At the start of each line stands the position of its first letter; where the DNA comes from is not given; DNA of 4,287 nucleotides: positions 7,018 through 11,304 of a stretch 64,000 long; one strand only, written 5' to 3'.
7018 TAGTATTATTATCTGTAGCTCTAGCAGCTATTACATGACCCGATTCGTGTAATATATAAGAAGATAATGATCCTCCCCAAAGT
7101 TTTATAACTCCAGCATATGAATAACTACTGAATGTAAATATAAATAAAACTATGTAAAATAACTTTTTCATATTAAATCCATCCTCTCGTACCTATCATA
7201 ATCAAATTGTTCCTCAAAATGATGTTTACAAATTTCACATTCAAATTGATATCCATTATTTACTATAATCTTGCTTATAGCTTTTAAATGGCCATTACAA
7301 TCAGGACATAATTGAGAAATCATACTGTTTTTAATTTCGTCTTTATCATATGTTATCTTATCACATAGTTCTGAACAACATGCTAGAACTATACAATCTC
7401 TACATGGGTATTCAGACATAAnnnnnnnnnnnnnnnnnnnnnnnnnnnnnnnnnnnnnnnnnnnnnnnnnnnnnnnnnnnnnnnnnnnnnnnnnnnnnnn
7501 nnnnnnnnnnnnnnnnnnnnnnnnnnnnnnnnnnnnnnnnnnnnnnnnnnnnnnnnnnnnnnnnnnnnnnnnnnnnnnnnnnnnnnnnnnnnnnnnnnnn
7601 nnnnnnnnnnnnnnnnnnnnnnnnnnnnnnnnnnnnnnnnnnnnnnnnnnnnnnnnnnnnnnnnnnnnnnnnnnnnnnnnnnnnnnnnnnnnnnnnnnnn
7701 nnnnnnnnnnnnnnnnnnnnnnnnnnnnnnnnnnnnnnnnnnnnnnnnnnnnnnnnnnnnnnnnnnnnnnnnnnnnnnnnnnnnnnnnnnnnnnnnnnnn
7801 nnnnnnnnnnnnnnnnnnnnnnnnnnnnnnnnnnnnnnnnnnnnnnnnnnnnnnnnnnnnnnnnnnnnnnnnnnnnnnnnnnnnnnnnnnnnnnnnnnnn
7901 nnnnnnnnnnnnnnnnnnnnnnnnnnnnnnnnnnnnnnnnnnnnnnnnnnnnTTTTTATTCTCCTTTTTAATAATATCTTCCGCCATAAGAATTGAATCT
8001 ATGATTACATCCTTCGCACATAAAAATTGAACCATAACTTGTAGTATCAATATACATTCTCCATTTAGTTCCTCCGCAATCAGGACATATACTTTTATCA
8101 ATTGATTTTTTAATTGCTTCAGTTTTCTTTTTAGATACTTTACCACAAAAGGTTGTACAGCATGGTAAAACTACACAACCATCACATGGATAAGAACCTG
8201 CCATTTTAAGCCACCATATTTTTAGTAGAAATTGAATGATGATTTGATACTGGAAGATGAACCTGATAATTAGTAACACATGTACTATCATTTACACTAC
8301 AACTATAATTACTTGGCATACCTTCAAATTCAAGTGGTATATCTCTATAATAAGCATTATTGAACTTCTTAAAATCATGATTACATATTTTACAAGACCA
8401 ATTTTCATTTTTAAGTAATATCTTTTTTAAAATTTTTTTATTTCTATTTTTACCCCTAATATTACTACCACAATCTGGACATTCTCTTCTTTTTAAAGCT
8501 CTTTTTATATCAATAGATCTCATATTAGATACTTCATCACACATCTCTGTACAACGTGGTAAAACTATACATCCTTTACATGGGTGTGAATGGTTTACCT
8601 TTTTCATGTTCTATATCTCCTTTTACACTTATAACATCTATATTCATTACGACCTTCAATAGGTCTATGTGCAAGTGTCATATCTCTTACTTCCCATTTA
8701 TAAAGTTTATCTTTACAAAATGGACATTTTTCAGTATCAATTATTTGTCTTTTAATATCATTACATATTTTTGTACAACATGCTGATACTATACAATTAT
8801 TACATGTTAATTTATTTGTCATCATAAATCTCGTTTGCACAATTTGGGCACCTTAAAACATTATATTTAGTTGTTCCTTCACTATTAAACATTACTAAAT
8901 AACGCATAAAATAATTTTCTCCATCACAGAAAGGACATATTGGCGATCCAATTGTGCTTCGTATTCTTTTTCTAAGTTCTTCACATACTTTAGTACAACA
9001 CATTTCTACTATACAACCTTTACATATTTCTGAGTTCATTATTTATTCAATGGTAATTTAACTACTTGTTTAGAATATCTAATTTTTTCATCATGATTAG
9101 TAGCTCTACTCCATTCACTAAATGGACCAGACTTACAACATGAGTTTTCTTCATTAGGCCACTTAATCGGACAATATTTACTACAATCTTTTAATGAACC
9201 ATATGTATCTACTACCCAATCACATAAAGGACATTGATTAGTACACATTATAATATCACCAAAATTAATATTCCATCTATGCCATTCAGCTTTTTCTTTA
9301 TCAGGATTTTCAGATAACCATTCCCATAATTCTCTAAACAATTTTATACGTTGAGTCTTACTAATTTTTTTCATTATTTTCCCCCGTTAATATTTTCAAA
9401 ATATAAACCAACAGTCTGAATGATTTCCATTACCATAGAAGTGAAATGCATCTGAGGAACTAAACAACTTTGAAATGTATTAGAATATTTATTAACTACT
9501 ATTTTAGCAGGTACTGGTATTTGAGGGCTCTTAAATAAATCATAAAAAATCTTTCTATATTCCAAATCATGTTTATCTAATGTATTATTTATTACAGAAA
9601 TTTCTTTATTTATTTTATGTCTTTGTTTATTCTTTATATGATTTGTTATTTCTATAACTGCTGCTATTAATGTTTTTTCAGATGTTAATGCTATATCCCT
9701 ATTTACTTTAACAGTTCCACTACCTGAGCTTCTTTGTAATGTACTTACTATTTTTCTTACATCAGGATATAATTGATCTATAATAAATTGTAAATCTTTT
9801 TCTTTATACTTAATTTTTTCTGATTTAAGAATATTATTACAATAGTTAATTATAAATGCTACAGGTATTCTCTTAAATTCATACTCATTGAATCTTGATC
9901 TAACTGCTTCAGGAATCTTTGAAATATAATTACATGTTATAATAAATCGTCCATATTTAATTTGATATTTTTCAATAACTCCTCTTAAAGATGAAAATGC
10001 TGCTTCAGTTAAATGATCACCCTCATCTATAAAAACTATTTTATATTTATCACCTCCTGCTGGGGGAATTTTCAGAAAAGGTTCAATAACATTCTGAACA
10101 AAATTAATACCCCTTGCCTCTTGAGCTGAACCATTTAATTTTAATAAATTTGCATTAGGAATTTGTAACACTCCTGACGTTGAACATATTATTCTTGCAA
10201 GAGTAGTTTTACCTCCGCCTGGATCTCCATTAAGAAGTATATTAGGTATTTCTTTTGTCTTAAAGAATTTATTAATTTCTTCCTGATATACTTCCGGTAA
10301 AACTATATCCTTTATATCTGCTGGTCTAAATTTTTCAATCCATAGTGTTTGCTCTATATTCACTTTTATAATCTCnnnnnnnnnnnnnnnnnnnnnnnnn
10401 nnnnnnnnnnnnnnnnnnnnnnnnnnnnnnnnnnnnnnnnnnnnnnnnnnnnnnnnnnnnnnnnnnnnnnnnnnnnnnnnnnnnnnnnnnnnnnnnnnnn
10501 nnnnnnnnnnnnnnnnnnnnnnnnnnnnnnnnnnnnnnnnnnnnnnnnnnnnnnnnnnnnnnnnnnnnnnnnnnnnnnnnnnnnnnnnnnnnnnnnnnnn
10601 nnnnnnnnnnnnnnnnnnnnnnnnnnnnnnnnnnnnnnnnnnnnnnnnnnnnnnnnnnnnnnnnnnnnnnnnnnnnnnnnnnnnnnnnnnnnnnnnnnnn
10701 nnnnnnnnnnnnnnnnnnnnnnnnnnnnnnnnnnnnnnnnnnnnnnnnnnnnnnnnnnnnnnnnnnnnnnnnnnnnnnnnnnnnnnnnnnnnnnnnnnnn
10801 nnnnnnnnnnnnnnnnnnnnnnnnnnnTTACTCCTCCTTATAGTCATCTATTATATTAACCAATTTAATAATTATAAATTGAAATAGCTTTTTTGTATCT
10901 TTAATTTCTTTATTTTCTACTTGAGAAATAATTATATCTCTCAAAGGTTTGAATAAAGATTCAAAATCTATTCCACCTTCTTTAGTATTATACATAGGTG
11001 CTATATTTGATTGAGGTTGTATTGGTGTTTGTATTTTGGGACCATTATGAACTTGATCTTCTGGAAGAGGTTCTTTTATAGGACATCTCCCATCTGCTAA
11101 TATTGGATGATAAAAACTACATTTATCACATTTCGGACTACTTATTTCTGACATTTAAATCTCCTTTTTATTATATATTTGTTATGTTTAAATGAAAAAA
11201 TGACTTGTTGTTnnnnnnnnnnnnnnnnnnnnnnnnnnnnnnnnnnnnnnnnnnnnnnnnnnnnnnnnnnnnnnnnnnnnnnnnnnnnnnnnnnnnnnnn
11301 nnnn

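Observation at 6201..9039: Tandem array of six paralogous small Cys-rich double zinc-ribbon proteins inside the replication module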

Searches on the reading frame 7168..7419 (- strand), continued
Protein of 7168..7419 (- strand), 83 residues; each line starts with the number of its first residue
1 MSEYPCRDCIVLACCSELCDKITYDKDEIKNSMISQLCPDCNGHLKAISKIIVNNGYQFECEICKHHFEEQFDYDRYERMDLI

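Call 46: fold_search(model_id=the predicted structure, library=viral)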
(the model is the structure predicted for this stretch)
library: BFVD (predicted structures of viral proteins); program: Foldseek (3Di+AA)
matches with E <= 10: 677; with E <= 0.001: 0
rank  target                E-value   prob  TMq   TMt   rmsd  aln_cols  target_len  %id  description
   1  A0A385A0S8            1.1e-02  1.00  0.52  0.65   2.1        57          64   10  (no name in the UniProt tables at hand)
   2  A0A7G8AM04            5.2e-02  1.00  0.51  0.76   2.1        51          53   16  (no name in the UniProt tables at hand)
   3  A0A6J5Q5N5            1.2e-01  0.96  0.37  0.62   3.4        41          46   22  Uncharacterized protein [uncultured Caudovirales phage]
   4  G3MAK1                1.4e-01  0.85  0.42  0.20   5.6        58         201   17  Gp460 [Bacillus phage G]
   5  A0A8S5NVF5            1.4e-01  0.91  0.47  0.56   4.1        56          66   21  Transcription initiation factor IIE, alpha FINGER, Transcription [Myoviridae sp. cte5Z19]
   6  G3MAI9                1.5e-01  0.90  0.40  0.18   3.5        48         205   17  Gp448 [Bacillus phage G]
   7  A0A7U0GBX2            1.6e-01  0.93  0.39  0.51   2.8        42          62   24  Uncharacterized protein [Klebsiella phage vB_KpM_FBKp24]
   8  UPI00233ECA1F         1.6e-01  0.92  0.34  0.25   1.9        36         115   17  (no name look-up for this kind of identifier)
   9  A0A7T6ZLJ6            1.8e-01  0.47  0.34  0.37  14.8        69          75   19  (no name in the UniProt tables at hand)
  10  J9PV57                2.1e-01  0.98  0.45  0.58   2.1        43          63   14  Uncharacterized protein [Bacillus phage BCD7]
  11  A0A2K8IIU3            2.6e-01  0.60  0.40  0.36  10.5        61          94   24  Uncharacterized protein [Lactococcus phage LP1502b]
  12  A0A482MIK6            2.8e-01  0.63  0.36  0.32   9.4        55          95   24  Thioredoxin [Serratia phage MTx]
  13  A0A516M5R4            2.9e-01  0.77  0.36  0.35   6.7        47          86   23  (no name in the UniProt tables at hand)
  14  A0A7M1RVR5            2.9e-01  0.75  0.35  0.54   4.3        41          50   20  Lysine biosynthesis protein [uncultured phage cr107_1]
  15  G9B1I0                2.9e-01  0.75  0.35  0.38   3.4        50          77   20  Gp79 [Bacillus phage W.Ph.]
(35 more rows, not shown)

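Call 52: search_protein_families(library=phrogs, max_evalue=1, proteins=[L001:5993-6328:+, L001:6946-7251:+])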
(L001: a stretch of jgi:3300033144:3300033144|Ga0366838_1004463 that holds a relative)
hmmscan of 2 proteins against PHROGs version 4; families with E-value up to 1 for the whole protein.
L001:5993-6328:+ (111 aa): 0 families

L001:6946-7251:+ (101 aa): 0 families

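Call 53: search_protein_families(library=pfam, max_evalue=1, proteins=[L001:5993-6328:+, L001:6946-7251:+])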
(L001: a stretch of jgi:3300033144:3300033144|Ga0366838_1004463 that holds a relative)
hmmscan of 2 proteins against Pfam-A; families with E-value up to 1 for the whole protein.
L001:5993-6328:+ (111 aa): 0 families

L001:6946-7251:+ (101 aa): 1 family
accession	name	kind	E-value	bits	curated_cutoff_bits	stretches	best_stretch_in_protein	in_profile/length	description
PF02373.28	JmjC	-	0.022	15.7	24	1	24-92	20-83/114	JmjC domain, hydroxylase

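Call 74: search_protein_families(library=padloc, max_evalue=1, proteins=[window:7168-7419:-])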
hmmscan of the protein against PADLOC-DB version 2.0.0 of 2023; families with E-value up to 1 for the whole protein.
window:7168-7419:- (83 aa): 0 families

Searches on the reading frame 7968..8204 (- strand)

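Call 5: search_protein_families(library=pfam, max_evalue=1, proteins=[window:7968-8204:-])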
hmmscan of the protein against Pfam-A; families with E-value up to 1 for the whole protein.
window:7968-8204:- (78 aa): 1 family
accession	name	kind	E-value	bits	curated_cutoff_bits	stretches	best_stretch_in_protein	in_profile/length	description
PF09723.15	Zn_ribbon_8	-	0.14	12.6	34.4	1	26-47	13-36/41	Zinc ribbon domain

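Call 6: search_protein_families(library=phrogs, max_evalue=1, proteins=[window:7968-8204:-])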
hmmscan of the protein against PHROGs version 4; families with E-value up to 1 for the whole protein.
window:7968-8204:- (78 aa): 5 families
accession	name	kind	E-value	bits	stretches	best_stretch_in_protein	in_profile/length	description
phrog_10675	-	unknown function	0.019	16.2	1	37-72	5-43/98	-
phrog_1244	-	unknown function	0.031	14.7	1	25-72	96-145/157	-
phrog_13972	-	DNA, RNA and nucleotide metabolism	0.093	13.9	1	34-66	36-66/75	DNA ligase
phrog_32371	-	unknown function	0.13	13.2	1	29-69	57-97/175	-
phrog_3034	-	unknown function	0.31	12.4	0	53-71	84-102/117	-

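Call 16: search_protein_families(library=ncbifam, max_evalue=1, proteins=[window:7968-8204:-])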
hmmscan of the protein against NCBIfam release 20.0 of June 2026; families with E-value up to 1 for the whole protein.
window:7968-8204:- (78 aa): 5 families
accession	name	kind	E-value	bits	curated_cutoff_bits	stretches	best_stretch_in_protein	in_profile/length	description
NF047912.1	ECs_2282_CxxC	subfamily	0.0015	18.4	37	1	39-71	4-38/60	ECs_2282 family putative zinc-binding protein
NF041913.1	HVO_2142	equivalog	0.0033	17.3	90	1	33-73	7-46/48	HVO_2142 family zinc finger protein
NF038384.1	zinc_YnfU_fam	subfamily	0.014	15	36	1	20-44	22-45/52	YnfU family zinc-binding protein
TIGR02605.1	CxxC_CxxC_SSSS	subfamily_domain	0.061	13.4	31.3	1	29-52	16-41/52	FmdB family zinc ribbon protein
TIGR03655.1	anti_R_Lar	subfamily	0.084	13.2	39.6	1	40-72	4-40/55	Lar family restriction alleviation protein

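Call 74: search_protein_families(library=padloc, max_evalue=1, proteins=[window:7968-8204:-])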
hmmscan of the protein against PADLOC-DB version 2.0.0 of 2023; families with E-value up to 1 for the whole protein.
window:7968-8204:- (78 aa): 0 families

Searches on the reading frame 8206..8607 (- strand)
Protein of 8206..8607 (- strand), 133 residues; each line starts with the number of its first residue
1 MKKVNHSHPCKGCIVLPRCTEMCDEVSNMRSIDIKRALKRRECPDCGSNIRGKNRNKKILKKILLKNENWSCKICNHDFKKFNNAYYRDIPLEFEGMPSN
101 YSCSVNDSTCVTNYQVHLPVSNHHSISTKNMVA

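Call 5: search_protein_families(library=pfam, max_evalue=1, proteins=[window:8206-8607:-])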
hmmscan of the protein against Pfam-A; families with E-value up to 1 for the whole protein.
window:8206-8607:- (133 aa): 4 families
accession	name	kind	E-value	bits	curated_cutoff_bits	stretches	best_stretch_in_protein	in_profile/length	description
PF09723.15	Zn_ribbon_8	-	0.0063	17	34.4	1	18-50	7-37/41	Zinc ribbon domain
PF13408.12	Zn_ribbon_recom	-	0.014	16.2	25.3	1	43-88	8-45/58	Recombinase zinc beta ribbon domain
PF14149.11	YhfH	-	0.026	14.8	27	1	31-51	4-24/37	YhfH-like protein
PF03107.22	C1_2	-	0.39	11.5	26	1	65-87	13-35/48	C1 domain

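Call 6: search_protein_families(library=phrogs, max_evalue=1, proteins=[window:8206-8607:-])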
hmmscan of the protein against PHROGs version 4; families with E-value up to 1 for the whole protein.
window:8206-8607:- (133 aa): 3 families
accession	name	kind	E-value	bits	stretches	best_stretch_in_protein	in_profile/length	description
phrog_37957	-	unknown function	0.043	14.7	1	20-80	50-108/141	-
phrog_30288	-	unknown function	0.1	13.8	1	41-52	41-52/56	-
phrog_27876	-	unknown function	0.45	11.8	0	40-54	18-32/48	-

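Call 16: search_protein_families(library=ncbifam, max_evalue=1, proteins=[window:8206-8607:-])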
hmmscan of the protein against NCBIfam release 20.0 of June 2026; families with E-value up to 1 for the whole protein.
window:8206-8607:- (133 aa): 1 family
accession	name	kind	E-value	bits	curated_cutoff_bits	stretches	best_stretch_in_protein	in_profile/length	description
NF003720.0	PRK05329.1-3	equivalog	0.12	11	313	1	11-42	175-206/437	glycerol-3-phosphate dehydrogenase subunit GlpB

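Call 74: search_protein_families(library=padloc, max_evalue=1, proteins=[window:8206-8607:-])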
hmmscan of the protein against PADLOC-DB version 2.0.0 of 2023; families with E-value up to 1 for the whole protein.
window:8206-8607:- (133 aa): 0 families

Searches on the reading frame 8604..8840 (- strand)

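Call 5: search_protein_families(library=pfam, max_evalue=1, proteins=[window:8604-8840:-])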
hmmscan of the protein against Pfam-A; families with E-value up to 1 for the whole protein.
window:8604-8840:- (78 aa): 3 families
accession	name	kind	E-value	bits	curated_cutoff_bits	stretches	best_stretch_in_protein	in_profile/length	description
PF24921.1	RING_XB3-XBAT31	-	0.022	15.2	50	1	13-45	22-54/57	E3 ubiquitin-protein ligase XB3/XBAT31 RING finger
PF24333.1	DUF7501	-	0.059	14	27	1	31-46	5-20/58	Family of unknown function (DUF7501)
PF03966.22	Trm112p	-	0.25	11.7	22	0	38-76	9-35/40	Trm112p-like protein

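Call 6: search_protein_families(library=phrogs, max_evalue=1, proteins=[window:8604-8840:-])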
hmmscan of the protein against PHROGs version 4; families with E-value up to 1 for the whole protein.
window:8604-8840:- (78 aa): 0 families

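Call 16: search_protein_families(library=ncbifam, max_evalue=1, proteins=[window:8604-8840:-])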
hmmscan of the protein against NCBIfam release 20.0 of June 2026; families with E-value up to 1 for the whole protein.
window:8604-8840:- (78 aa): 0 families

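Call 74: search_protein_families(library=padloc, max_evalue=1, proteins=[window:8604-8840:-])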
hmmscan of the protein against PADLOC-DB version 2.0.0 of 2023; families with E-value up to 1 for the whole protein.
window:8604-8840:- (78 aa): 0 families

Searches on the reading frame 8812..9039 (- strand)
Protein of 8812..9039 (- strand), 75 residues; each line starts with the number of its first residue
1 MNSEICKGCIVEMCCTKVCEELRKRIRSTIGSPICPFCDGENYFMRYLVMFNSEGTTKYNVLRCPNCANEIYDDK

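Call 5: search_protein_families(library=pfam, max_evalue=1, proteins=[window:8812-9039:-])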
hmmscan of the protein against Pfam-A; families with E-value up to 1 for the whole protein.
window:8812-9039:- (75 aa): 3 families
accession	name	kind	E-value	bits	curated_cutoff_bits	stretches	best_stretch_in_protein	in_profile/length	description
PF24921.1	RING_XB3-XBAT31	-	2.1e-05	24.9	50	1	4-38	20-51/57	E3 ubiquitin-protein ligase XB3/XBAT31 RING finger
PF08274.17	Zn_Ribbon_YjdM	-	0.0018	18.7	30.8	1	33-71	3-29/30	PhnA Zinc-Ribbon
PF12760.12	Zn_ribbon_IS1595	-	0.2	12.1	25.4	0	31-43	18-29/46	Transposase zinc-ribbon domain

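Call 6: search_protein_families(library=phrogs, max_evalue=1, proteins=[window:8812-9039:-])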
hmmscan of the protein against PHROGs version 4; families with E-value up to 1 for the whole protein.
window:8812-9039:- (75 aa): 2 families
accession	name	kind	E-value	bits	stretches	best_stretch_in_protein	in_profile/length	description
phrog_1244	-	unknown function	0.014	15.8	1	28-72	104-144/157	-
phrog_2834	-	unknown function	0.019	15.8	1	50-72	38-60/78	-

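Call 16: search_protein_families(library=ncbifam, max_evalue=1, proteins=[window:8812-9039:-])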
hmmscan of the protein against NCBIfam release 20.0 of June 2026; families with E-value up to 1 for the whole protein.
window:8812-9039:- (75 aa): 0 families

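Call 74: search_protein_families(library=padloc, max_evalue=1, proteins=[window:8812-9039:-])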
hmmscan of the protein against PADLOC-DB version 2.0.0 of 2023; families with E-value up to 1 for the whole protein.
window:8812-9039:- (75 aa): 0 families

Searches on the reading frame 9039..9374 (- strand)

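Call 5: search_protein_families(library=pfam, max_evalue=1, proteins=[window:9039-9374:-])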
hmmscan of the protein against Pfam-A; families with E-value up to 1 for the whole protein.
window:9039-9374:- (111 aa): 0 families

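Call 6: search_protein_families(library=phrogs, max_evalue=1, proteins=[window:9039-9374:-])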
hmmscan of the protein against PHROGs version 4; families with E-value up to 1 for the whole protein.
window:9039-9374:- (111 aa): 1 family
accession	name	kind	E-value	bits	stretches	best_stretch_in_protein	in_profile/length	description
phrog_19133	-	unknown function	0.22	13.1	1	6-46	37-78/95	-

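Call 73: search_protein_families(library=phrogs, max_evalue=0.001, proteins=[window:9039-9374:-])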
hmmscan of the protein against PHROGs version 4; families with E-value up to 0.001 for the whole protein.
window:9039-9374:- (111 aa): 0 families

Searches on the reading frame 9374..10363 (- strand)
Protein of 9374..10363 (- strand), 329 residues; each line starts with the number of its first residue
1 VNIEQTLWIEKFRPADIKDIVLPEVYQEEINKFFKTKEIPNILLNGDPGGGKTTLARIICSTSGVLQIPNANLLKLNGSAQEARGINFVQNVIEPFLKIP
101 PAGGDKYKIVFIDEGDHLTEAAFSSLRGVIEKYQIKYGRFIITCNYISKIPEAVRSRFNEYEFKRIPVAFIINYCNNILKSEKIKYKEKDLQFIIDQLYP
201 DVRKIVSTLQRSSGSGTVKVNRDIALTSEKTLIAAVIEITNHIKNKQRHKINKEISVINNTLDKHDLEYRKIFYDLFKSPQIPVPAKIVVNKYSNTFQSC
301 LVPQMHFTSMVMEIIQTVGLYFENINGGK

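Call 17: search_protein_families(library=pfam, max_evalue=0.01, proteins=[window:9374-10363:-])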
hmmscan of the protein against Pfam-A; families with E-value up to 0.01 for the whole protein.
window:9374-10363:- (329 aa): 8 families
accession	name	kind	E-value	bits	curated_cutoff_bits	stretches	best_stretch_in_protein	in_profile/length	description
PF00004.35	AAA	-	1.2e-13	52.1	21.2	1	42-161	1-126/131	ATPase family associated with various cellular activities (AAA)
PF13479.12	AAA_24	-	5.4e-05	23.5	27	1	41-127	4-85/195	AAA domain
PF03215.21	Rad17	-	0.0002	21.8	23.8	1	5-78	6-84/186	Rad17 P-loop domain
PF21328.3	Gp44_lid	-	0.0012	19.4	27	1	172-217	10-56/63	Sliding-clamp-loader large subunit, AAA+ ATPase lid domain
PF05496.18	RuvB_N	-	0.0015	18.8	27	1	37-65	31-59/159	Holliday junction DNA helicase RuvB P-loop domain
PF01078.27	Mg_chelatase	-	0.0031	17.4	20.3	0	41-60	24-43/207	Magnesium chelatase, subunit ChlI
PF07728.20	AAA_5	-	0.0061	17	22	0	41-63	1-23/139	AAA domain (dynein-related subfamily)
PF02367.23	TsaE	-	0.0079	16.6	26.6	0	29-65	13-47/128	Threonylcarbamoyl adenosine biosynthesis protein TsaE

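Call 18: search_dna_similar(query=window:9374-10363:-, collection=phages, mode=protein, max_rows=15)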
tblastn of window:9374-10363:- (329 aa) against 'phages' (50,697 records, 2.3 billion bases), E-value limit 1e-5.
Records with a match: 2625; places in all: 2632; records where one place covers at least 80% of the query: 587.
Best place of each record, by identity: <60% 2625.
By first word of the organism name: Escherichia 673; Synechococcus 377; Klebsiella 331; Salmonella 203; Vibrio 134; Shigella 89; Aeromonas 82; Acinetobacter 71; Cyanophage 61; Enterobacter 59; and 68 more.
By host as written in the record: - 476; Escherichia coli 281; Klebsiella pneumoniae 115; Synechococcus 107; Synechococcus sp. 38; Escherichia coli O157:H7 38; Salmonella enterica 30; Synechococcus sp. WH7803 28; and 580 more.
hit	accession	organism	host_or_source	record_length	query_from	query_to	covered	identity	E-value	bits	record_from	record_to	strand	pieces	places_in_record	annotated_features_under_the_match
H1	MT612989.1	Vibrio phage vB_ValM_R11Z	Vibrio alginolyticus NBRC 15630 = ATCC ...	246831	4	315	95%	32.6%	1e-29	124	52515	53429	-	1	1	clamp loader small subunit/DNA polymerase accessory protein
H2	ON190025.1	Vibrio phage PVA23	Vibrio sp.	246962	4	315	95%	32.6%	1e-29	124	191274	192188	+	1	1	DNA polymerase accessory protein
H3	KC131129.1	Vibrio phage VH7D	Vibrio harveyi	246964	4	315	95%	32.6%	1e-29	124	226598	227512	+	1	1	DNA polymerase accessory protein 44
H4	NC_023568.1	Vibrio phage VH7D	Vibrio harveyi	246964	4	315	95%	32.6%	1e-29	124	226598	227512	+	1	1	clamp loader of DNA polymerase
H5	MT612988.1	Vibrio phage vB_ValM_R10Z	Vibrio alginolyticus NBRC 15630 = ATCC ...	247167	4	315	95%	32.6%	1e-29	124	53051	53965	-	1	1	DNA polymerase accessory protein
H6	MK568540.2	Vibrio phage Va3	Vibrio alginolyticus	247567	4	315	95%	32.6%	1e-29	124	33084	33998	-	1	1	DNA polymerase accessory protein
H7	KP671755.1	Vibrio phage ValKK3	Vibrio alginolyticus ATCC 17749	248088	4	315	95%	32.6%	1e-29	124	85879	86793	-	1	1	DNA polymerase accessory protein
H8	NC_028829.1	Vibrio phage ValKK3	Vibrio alginolyticus ATCC 17749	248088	4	315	95%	32.6%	1e-29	124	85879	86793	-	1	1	clamp loader of DNA polymerase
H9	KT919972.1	Vibrio phage phi-Grn1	Vibrio alginolyticus V1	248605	4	315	95%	32.6%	1e-29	124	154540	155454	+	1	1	replication factor C small subunit / DNA polymerase clamp loader ...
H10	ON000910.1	Vibrio phage XZ1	Vibrio alginolyticus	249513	4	315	95%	32.6%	1e-29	124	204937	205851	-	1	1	hypothetical protein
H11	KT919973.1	Vibrio phage phi-ST2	Vibrio alginolyticus V1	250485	4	315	95%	32.6%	1e-29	124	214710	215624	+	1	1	replication factor C small subunit / DNA polymerase clamp loader ...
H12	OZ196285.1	Vibrio phage F86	Seawater and oysters mix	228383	2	315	95%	31.5%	3e-28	120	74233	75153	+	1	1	clamp loader of DNA polymerase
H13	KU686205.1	Synechococcus phage S-CAM9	Synechococcus sp.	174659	1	315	96%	31.1%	4e-31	129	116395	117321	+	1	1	DNA polymerase clamp loader small subunit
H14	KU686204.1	Synechococcus phage S-CAM9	Synechococcus sp.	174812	1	315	96%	31.1%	4e-31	129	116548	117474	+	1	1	DNA polymerase clamp loader small subunit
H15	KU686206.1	Synechococcus phage S-CAM9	Synechococcus sp.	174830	1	315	96%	31.1%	4e-31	129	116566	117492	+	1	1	DNA polymerase clamp loader small subunit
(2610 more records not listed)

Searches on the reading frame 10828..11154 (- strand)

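Call 17: search_protein_families(library=pfam, max_evalue=0.01, proteins=[window:10828-11154:-])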
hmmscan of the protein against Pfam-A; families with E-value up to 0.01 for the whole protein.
window:10828-11154:- (108 aa): 1 family
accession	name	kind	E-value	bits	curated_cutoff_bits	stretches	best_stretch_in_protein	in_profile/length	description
PF17398.7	NolB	-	0.0091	17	25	0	34-76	85-127/153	Nodulation protein NolB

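Call 73: search_protein_families(library=phrogs, max_evalue=0.001, proteins=[window:10828-11154:-])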
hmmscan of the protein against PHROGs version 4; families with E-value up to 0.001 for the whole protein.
window:10828-11154:- (108 aa): 0 families
